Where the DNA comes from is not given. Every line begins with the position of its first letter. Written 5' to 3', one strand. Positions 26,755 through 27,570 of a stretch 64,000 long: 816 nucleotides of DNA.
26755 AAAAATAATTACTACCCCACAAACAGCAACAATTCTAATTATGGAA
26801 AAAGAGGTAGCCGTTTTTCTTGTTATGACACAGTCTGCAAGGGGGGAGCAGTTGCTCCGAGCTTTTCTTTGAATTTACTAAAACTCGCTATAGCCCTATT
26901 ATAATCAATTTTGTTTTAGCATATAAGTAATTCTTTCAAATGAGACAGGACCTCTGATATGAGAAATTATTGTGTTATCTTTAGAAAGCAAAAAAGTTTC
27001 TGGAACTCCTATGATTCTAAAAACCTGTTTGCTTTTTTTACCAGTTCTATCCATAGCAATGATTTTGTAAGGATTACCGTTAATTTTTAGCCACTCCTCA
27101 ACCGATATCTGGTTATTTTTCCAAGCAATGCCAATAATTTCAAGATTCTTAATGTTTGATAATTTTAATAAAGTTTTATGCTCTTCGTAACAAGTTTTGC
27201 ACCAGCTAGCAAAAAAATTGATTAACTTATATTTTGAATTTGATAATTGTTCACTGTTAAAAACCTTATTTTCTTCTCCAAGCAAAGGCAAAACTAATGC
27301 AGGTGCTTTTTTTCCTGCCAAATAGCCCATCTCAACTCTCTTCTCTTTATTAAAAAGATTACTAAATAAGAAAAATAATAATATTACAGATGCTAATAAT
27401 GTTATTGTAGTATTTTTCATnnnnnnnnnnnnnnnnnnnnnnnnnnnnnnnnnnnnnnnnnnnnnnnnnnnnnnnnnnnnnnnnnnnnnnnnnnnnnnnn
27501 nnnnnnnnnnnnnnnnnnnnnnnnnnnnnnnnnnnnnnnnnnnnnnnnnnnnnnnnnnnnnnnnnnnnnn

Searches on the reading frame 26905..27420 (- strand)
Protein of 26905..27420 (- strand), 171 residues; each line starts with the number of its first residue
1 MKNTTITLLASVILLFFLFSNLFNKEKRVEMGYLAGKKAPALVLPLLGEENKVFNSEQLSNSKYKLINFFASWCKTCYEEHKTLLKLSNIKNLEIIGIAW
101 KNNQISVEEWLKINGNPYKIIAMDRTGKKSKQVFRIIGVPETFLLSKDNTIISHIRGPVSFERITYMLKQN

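Call 47: search_protein_families(library=pfam, max_evalue=0.001, proteins=[window:26905-27420:-])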
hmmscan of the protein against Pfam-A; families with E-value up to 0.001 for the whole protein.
window:26905-27420:- (171 aa): 4 families
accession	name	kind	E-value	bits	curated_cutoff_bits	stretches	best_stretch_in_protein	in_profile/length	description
PF08534.16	Redoxin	-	2e-14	54.1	26.6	1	35-160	2-137/148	Redoxin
PF13098.12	Thioredoxin_2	-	1.4e-06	29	27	1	60-167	3-103/104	Thioredoxin-like domain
PF13905.12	Thioredoxin_8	-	5.6e-06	27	27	1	63-151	2-94/94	Thioredoxin-like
PF00085.26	Thioredoxin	-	8.4e-05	23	23.5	0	51-88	7-44/103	Thioredoxin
